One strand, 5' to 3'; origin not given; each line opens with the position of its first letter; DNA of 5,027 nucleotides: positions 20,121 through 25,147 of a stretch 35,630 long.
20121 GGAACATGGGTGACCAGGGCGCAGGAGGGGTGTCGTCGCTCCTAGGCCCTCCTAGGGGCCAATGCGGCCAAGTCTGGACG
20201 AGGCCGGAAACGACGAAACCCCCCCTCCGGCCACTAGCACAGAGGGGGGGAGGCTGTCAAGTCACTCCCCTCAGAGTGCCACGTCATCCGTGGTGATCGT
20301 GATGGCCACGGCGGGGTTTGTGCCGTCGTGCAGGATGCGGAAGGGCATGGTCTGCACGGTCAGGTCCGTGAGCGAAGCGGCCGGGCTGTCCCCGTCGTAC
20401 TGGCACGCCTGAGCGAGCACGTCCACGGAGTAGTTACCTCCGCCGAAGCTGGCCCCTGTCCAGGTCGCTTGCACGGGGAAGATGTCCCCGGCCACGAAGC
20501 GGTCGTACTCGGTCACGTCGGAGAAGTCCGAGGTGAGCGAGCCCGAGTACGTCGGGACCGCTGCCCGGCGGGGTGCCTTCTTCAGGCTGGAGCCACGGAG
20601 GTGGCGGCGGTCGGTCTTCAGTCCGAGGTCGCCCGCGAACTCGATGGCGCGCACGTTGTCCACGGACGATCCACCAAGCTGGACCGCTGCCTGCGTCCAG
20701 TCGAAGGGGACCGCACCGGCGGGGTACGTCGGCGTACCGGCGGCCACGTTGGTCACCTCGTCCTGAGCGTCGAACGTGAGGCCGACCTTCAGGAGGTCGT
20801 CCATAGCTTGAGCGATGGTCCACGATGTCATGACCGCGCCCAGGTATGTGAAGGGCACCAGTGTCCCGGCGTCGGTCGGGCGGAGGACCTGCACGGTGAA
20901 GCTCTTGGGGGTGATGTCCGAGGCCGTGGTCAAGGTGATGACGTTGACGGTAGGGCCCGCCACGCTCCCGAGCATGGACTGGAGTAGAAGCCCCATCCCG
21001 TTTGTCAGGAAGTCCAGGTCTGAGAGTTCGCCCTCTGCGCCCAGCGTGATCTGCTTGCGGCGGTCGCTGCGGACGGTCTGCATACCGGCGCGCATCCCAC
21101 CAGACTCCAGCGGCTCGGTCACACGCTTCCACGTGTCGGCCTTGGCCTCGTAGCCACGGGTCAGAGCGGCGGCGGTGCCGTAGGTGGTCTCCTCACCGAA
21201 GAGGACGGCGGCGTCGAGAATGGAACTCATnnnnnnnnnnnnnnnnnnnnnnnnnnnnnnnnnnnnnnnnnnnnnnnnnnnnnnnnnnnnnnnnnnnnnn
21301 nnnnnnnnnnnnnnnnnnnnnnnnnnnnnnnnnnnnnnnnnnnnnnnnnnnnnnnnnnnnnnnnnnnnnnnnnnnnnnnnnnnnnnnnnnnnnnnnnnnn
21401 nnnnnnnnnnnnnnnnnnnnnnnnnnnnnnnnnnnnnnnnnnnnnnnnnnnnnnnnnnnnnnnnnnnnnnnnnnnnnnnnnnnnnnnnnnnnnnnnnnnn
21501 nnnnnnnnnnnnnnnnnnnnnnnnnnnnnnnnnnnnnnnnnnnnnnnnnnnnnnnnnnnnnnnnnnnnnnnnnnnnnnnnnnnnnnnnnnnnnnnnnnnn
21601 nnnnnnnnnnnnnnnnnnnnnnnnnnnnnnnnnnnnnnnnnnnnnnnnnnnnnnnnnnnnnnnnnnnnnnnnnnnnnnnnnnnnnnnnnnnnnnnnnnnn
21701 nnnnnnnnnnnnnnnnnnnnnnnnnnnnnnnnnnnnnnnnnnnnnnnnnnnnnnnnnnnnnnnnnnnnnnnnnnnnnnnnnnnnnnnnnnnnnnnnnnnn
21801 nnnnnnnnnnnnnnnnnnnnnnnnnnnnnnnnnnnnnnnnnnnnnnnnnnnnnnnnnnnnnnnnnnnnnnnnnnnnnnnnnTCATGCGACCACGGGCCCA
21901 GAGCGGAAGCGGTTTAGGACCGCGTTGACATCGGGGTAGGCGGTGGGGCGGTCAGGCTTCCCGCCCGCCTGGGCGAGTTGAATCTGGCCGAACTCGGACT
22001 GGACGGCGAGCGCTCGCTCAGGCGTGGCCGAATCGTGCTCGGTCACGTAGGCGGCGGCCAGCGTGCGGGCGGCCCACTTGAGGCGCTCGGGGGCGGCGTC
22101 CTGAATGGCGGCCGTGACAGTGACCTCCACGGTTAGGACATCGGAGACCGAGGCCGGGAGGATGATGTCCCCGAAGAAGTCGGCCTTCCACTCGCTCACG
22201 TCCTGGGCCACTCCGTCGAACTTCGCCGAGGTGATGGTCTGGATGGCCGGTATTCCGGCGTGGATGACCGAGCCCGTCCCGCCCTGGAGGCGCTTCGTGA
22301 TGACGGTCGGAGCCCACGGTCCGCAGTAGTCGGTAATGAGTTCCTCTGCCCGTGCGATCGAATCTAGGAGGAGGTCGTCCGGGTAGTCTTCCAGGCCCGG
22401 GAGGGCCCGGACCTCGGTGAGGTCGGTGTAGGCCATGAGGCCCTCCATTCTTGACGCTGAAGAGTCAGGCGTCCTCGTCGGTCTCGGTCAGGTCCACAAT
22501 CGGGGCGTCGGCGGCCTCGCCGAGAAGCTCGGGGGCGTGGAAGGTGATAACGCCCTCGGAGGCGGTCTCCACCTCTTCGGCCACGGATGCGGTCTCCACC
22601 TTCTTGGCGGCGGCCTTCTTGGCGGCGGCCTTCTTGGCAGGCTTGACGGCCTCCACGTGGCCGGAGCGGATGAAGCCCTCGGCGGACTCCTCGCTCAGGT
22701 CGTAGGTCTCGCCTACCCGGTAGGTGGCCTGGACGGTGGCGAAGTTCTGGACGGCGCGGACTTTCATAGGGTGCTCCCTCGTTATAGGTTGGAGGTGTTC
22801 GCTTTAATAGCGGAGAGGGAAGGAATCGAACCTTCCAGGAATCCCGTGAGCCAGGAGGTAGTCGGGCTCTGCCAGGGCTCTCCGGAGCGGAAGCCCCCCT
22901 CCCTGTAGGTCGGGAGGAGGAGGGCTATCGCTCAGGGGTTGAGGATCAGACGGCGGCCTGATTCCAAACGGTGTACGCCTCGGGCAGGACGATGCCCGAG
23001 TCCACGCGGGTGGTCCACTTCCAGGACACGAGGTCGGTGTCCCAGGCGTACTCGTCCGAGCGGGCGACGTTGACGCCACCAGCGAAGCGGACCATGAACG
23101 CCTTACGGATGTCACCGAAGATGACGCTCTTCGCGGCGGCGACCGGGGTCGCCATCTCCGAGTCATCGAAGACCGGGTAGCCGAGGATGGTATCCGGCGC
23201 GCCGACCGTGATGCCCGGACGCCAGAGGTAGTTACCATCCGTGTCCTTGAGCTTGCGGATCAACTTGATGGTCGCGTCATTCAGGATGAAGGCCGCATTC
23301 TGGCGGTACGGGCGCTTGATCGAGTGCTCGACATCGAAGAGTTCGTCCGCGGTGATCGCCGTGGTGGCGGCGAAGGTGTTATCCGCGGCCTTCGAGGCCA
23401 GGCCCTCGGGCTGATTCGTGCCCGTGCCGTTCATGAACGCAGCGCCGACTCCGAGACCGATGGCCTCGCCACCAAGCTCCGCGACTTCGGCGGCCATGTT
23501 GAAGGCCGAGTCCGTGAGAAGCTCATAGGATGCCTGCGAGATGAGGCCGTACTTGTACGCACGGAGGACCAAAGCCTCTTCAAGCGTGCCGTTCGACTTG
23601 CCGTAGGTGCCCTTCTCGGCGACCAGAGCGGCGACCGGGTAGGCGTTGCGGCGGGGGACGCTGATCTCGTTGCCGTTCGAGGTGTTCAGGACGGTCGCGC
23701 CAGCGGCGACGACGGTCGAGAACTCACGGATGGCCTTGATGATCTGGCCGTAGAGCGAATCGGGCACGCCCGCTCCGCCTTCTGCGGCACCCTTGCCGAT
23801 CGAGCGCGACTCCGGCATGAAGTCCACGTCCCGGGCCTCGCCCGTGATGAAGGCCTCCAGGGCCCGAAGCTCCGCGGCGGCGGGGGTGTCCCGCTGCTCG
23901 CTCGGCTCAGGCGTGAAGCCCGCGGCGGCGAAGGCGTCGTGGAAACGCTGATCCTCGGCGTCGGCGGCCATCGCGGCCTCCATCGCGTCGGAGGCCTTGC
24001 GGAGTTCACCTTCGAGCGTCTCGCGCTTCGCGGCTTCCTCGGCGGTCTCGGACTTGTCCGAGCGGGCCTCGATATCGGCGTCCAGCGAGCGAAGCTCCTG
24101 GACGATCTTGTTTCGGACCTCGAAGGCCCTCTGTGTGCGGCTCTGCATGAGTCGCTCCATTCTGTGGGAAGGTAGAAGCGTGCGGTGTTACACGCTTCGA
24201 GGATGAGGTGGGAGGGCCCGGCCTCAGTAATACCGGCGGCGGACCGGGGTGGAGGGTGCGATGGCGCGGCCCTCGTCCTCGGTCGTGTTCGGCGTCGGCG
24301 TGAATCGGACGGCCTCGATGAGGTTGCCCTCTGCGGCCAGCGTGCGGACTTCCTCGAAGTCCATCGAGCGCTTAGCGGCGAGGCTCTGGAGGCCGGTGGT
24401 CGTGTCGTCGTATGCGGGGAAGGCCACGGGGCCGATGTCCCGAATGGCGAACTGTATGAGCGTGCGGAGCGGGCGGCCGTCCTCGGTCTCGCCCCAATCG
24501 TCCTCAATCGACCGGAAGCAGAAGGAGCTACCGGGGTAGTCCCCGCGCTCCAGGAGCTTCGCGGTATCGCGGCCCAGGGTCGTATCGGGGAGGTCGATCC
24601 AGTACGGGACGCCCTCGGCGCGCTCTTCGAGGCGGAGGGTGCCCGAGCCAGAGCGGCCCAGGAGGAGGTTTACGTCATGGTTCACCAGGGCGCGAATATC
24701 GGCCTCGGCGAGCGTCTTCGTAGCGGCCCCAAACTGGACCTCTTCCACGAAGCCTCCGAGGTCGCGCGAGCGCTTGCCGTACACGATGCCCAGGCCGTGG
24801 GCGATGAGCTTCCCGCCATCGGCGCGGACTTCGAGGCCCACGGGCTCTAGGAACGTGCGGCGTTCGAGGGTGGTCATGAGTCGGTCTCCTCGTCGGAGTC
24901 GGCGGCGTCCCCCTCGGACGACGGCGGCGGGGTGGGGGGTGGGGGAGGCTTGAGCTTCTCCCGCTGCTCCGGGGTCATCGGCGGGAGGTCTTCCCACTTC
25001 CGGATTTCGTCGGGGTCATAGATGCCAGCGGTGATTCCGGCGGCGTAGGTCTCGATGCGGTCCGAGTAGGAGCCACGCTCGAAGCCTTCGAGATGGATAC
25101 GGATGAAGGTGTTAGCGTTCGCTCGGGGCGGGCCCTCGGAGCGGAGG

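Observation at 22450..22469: Promoter-less copies of the class-1 dyad inside the late operon (stoperator-like)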

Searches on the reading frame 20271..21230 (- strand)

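Call 12: search_protein_families(library=pfam, proteins=[window:20271-21230:-], max_evalue=0.01)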
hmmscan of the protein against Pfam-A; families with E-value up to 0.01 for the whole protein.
window:20271-21230:- (319 aa): 1 family
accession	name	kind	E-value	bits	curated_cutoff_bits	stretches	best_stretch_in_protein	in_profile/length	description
PF18906.5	Phage_tube_2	-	2e-24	87.1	27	1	6-285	3-259/266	Phage tail tube protein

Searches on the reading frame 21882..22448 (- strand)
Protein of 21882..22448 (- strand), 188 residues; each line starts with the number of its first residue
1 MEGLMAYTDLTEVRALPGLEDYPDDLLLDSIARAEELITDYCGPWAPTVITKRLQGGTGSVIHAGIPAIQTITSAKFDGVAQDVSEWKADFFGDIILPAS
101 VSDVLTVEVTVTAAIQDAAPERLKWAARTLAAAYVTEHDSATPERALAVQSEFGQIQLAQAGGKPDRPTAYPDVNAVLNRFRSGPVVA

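Call 12: search_protein_families(library=pfam, proteins=[window:21882-22448:-], max_evalue=0.01)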
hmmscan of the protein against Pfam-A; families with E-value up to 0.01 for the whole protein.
window:21882-22448:- (188 aa): 0 families

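Call 14: search_protein_families(library=phrogs, proteins=[window:21882-22448:-], max_evalue=0.01)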
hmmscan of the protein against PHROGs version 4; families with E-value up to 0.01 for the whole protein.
window:21882-22448:- (188 aa): 2 families
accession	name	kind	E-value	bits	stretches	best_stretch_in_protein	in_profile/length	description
phrog_22424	-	unknown function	8.6e-26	91.5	1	92-182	21-114/122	-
phrog_442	-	connector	9.5e-13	49.1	1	3-187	83-266/270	head-tail adaptor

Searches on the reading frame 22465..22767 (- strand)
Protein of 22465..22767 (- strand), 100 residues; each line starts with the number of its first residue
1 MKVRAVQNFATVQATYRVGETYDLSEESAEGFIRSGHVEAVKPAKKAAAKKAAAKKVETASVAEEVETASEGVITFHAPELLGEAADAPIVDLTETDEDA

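Call 12: search_protein_families(library=pfam, proteins=[window:22465-22767:-], max_evalue=0.01)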
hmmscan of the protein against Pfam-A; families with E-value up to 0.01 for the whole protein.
window:22465-22767:- (100 aa): 1 family
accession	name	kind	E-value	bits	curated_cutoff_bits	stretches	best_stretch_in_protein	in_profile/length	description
PF23976.1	DUF7302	-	2.8e-05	24.8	24.9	1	23-68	13-59/61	Family of unknown function (DUF7302)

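Call 14: search_protein_families(library=phrogs, proteins=[window:22465-22767:-], max_evalue=0.01)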
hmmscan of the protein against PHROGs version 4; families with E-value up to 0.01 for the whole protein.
window:22465-22767:- (100 aa): 5 families
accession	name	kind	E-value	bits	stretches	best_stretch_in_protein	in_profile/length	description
phrog_2616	-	unknown function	4.7e-10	41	1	1-61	2-67/77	-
phrog_829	-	unknown function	0.00052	21.1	1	1-58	2-56/63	-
phrog_30632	-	unknown function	0.0017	19.6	1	34-61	60-88/117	-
phrog_3101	-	unknown function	0.0047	18.5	1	20-69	10-64/69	-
phrog_5950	-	unknown function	0.0096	17.3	0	40-87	11-57/60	-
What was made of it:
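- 22465..22767 (-): DUF7302 small gene downstream of the capsid gene. Its stop codon lies in the left arm of S5. Calls 12 and 14.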

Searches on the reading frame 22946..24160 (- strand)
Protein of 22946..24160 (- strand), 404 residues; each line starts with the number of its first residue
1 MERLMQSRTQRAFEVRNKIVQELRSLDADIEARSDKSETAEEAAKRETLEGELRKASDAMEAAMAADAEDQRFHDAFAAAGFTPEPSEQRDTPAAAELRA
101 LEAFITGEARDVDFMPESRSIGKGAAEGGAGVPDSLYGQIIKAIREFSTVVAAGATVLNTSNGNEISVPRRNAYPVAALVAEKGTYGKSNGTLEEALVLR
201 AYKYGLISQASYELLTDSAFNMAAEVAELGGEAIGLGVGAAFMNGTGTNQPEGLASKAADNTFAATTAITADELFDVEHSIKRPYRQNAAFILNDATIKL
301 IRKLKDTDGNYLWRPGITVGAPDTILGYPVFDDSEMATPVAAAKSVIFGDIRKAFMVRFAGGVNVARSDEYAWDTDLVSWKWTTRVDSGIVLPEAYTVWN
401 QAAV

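Call 12: search_protein_families(library=pfam, proteins=[window:22946-24160:-], max_evalue=0.01)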
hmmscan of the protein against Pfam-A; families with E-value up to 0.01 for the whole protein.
window:22946-24160:- (404 aa): 1 family
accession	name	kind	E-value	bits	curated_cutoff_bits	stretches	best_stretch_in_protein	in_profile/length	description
PF05065.19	Phage_capsid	-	1.2e-58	199.2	24.2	1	128-396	1-275/280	Phage capsid family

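Call 15: search_dna_similar(query=window:22946-24160:-, collection=phages, mode=protein, max_rows=25)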
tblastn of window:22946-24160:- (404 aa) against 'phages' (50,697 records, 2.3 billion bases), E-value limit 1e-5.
Records with a match: 525; places in all: 528; records where one place covers at least 80% of the query: 82.
Best place of each record, by identity: <60% 525.
By first word of the organism name: Streptococcus 99; Vibrio 88; Ralstonia 57; Staphylococcus 37; Klebsiella 23; Serratia 19; Escherichia 17; Streptomyces 15; Burkholderia 15; Lactobacillus 13; and 57 more.
By host as written in the record: - 117; Ralstonia solanacearum 45; Staphylococcus sp. 17; Serratia marcescens 16; Klebsiella pneumoniae 15; Escherichia coli 13; Streptococcus suis 11; Burkholderia sp. 10; and 211 more.
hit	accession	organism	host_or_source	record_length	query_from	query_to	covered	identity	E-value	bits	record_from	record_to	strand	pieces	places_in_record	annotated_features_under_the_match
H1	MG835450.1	Pontimonas phage phiPsal1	Pontimonas salivibrio CL-TW6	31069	14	387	93%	34.1%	3e-45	172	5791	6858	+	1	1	major capsid protein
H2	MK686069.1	Streptomyces phage Heather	Streptomyces mirabilis NRRL B-2400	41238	4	403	99%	30.9%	1e-37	150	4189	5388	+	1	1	5: major capsid protein | 4: capsid maturation protease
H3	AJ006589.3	Lomovskayavirus C31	-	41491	13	391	94%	32.2%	3e-39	155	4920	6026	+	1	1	36: gp36 (x2)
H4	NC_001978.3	Lomovskayavirus C31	-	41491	13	391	94%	32.2%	3e-39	155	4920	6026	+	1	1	36: major head protein (x2)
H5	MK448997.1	Streptococcus phage Javan630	Streptococcus uberis C8329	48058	14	403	97%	30.8%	5e-34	140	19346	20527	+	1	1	major capsid protein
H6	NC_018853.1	Streptomyces phage TG1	Streptomyces avermitilis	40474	13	402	97%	30.8%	2e-37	150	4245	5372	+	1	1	major head protein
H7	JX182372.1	Streptomyces phage TG1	Streptomyces avermitilis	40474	13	402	97%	30.8%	2e-37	150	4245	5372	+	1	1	major capsid protein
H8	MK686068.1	Streptomyces phage RemusLoopin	Streptomyces mirabilis NRRL B-2400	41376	5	394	97%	30.8%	4e-38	152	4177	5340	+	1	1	5: major capsid protein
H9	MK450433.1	Streptomyces phage Sebastisaurus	Streptomyces xanthochromogenes NRRL ...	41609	5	394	97%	30.8%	1e-37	150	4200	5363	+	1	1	5: major capsid protein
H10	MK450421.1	Streptomyces phage Vash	Streptomyces griseus ATCC 10137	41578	13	391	94%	31.3%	2e-38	153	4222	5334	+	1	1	5: major capsid protein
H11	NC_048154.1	Streptomyces phage Vash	Streptomyces griseus ATCC 10137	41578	13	391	94%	31.3%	2e-38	153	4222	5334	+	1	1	5: major head protein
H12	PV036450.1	Ruminococcus phage NatCom_38182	Ruminococcus bicirculans (ex Liu et al. ...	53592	1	398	99%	27.5%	8e-31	130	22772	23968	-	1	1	hypothetical protein | ATP-dependent protease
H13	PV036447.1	Anaeroplasmataceae phage NatCom_34063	Anaeroplasmataceae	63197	127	401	68%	39.8%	3e-44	170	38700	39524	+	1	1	major head protein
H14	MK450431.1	Streptomyces phage Lilbooboo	Streptomyces griseus ATCC 10137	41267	80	391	77%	34.2%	6e-38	151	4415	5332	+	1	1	5: major capsid protein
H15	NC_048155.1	Streptomyces phage Lilbooboo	Streptomyces griseus ATCC 10137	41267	80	391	77%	34.2%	6e-38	151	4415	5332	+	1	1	5: major head protein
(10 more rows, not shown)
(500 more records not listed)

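Call 17: find_related_loci(query=window:22946-24160:-, collection=viral_contigs, flank=10000)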
Query window:22946-24160:- (404 aa) in viral_contigs; peptide patterns used: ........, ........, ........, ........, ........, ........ (x = any residue, [..] = any of these).
16 stretches matched a pattern; 1 encode a relative of the query (tblastn E <= 1e-3); 1 distinct loci.
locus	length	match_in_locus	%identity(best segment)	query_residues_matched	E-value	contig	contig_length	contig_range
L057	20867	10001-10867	25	117-397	1e-20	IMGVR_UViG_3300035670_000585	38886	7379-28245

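Call 18: find_related_loci(query=window:22946-24160:-, collection=genome_contigs, flank=10000)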
Query window:22946-24160:- (404 aa) in genome_contigs; peptide patterns used: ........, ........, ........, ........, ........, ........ (x = any residue, [..] = any of these).
197 stretches matched a pattern, but none encodes a relative of the query by tblastn (E <= 1e-3).
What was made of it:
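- Tried and rejected: find_related_loci with the capsid protein in viral and genome contigs gave nothing close (calls 17, 18).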

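Call 21: find_homologous_proteins(query=window:22946-24160:-, max_evalue=1e-20)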
Query window:22946-24160:- (404 aa): 469 proteins with E <= 1e-20 among 8000 candidates; the best 120 are listed.
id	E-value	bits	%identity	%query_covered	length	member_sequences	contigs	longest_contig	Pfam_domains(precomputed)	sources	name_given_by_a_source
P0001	1.7e-255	865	100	99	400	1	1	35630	PF05065.20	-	-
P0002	4.9e-175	600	71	99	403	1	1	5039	PF05065.20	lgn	-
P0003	1.7e-161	556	67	98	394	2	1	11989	PF05065.20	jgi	-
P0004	3.7e-160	551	66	98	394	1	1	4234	PF05065.20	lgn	-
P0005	2.7e-130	453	56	99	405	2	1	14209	PF05065.20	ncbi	-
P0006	2.2e-103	365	46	97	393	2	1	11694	PF05065.20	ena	-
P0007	3.7e-101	357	46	99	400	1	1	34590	PF05065.20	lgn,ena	-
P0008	5.5e-100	353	49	97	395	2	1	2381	PF05065.20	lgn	-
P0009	2.2e-81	292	41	95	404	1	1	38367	PF05065.20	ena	-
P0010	2.5e-81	292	40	97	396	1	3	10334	PF05065.20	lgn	-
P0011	2.0e-73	266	40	97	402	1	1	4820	PF05065.20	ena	-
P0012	9.0e-70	254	39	94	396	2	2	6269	PF05065.20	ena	-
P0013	6.7e-69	251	37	96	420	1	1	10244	PF05065.20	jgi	jgi:HK97 family phage major capsid protein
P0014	6.9e-69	251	37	90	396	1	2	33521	PF05065.20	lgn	-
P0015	2.1e-65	240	37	96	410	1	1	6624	PF05065.20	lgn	-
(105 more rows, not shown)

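Call 22: find_encoding_contigs(protein=P0003, flank=10000, max_places=3)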
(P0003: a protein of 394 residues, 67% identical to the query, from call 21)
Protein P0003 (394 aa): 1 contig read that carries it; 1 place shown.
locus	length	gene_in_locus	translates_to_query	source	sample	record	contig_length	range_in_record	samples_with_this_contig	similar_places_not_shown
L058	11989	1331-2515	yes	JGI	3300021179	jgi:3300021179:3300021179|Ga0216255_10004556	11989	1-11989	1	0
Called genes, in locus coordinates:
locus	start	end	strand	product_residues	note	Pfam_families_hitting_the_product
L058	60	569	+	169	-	PF04860:Phage_portal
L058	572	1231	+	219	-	PF04586:Peptidase_S78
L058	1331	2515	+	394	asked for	PF05065:Phage_capsid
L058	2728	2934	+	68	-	-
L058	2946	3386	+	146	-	PF02945:Endonuclease_7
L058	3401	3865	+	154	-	-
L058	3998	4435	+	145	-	-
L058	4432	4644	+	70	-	-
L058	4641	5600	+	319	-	PF18906:Phage_tube_2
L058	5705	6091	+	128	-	-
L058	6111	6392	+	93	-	-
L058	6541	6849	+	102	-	-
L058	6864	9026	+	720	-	PF10145:PhageMin_Tail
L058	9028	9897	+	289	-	PF22768:SPP1_Dit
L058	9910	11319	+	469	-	-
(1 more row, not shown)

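Call 23: find_encoding_contigs(protein=P0002, flank=10000, max_places=3)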
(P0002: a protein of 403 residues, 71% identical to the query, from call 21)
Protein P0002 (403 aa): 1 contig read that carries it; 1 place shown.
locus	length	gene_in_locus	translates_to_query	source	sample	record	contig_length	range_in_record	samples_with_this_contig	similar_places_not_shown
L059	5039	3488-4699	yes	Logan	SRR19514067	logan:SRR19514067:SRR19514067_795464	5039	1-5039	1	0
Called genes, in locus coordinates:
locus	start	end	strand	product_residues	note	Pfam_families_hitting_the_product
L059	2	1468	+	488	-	?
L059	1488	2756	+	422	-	PF04860:Phage_portal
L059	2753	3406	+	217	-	PF04586:Peptidase_S78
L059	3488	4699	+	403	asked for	PF05065:Phage_capsid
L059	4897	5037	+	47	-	?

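Call 24: find_encoding_contigs(protein=P0005, flank=10000, max_places=3)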
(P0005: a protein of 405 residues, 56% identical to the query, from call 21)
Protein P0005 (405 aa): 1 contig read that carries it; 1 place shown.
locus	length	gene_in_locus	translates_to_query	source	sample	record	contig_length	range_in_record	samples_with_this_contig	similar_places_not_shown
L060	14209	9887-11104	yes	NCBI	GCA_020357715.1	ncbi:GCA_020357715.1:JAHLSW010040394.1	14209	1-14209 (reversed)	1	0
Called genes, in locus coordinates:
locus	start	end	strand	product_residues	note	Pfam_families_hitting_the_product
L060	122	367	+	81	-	-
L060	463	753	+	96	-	-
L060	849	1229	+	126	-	-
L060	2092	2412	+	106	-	-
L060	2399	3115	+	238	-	PF01844:HNH, PF14279:HNH_5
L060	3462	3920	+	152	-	PF25673:Terminase_7 (weak), PF05119:Terminase_4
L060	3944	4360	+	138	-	PF23140:Gp80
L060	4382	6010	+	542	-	-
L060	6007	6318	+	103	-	-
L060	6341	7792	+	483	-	PF03354:TerL_ATPase, PF20441:TerL_nuclease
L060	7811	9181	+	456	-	PF04860:Phage_portal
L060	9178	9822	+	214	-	PF04586:Peptidase_S78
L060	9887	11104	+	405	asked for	PF05065:Phage_capsid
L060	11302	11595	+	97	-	-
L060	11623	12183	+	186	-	-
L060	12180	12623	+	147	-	-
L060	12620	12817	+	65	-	-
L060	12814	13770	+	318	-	PF18906:Phage_tube_2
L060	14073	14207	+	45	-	?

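Call 25: find_encoding_contigs(protein=P0007, flank=10000, max_places=3)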
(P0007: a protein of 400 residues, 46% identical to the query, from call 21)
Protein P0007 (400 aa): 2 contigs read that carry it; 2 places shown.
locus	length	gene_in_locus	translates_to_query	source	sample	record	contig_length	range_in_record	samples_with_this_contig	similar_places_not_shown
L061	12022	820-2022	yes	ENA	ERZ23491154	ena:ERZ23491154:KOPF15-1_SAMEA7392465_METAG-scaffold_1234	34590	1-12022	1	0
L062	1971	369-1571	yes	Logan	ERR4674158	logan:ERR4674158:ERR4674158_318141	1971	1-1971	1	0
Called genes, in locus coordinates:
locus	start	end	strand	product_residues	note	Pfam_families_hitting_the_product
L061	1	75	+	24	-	?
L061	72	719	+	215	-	PF04586:Peptidase_S78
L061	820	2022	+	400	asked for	PF05065:Phage_capsid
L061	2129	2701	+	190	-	-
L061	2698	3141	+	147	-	-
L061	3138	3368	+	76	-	-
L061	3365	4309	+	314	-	PF18906:Phage_tube_2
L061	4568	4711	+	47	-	-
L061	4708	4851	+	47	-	-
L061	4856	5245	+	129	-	PF04883:HK97-gp10_like (faint)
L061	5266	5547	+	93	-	-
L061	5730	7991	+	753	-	PF06791:TMP_2 (weak), PF20155:TMP_3 (faint), PF10145:PhageMin_Tail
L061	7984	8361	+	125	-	-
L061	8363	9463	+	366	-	-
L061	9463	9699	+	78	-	-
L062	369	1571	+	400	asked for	PF05065:Phage_capsid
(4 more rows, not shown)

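Call 58: find_encoding_contigs(protein=P0009, flank=10000, max_places=1)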
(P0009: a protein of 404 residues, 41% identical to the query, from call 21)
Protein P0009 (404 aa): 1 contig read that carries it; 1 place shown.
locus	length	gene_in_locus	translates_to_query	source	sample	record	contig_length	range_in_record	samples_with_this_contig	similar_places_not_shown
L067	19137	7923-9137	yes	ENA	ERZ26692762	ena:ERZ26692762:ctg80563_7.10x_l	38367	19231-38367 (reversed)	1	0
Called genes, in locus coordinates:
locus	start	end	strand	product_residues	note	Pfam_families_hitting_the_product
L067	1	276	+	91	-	?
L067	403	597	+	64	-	-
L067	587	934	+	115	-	-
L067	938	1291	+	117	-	PF05119:Terminase_4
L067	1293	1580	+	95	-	-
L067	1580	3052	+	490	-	-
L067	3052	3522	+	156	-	-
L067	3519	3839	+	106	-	-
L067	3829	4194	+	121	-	-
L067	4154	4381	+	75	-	-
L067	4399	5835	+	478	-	PF03354:TerL_ATPase, PF20441:TerL_nuclease (weak)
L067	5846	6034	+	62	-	-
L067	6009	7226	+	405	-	PF04860:Phage_portal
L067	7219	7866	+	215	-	PF04586:Peptidase_S78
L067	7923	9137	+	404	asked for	PF05065:Phage_capsid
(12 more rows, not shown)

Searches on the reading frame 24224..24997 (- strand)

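Call 12: search_protein_families(library=pfam, proteins=[window:24224-24997:-], max_evalue=0.01)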
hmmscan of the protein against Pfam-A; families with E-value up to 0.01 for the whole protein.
window:24224-24997:- (257 aa): 1 family
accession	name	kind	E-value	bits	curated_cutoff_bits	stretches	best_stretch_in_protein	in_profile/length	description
PF04586.22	Peptidase_S78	-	2.1e-35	122.7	21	1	57-202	5-153/165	Caudovirus prohead serine protease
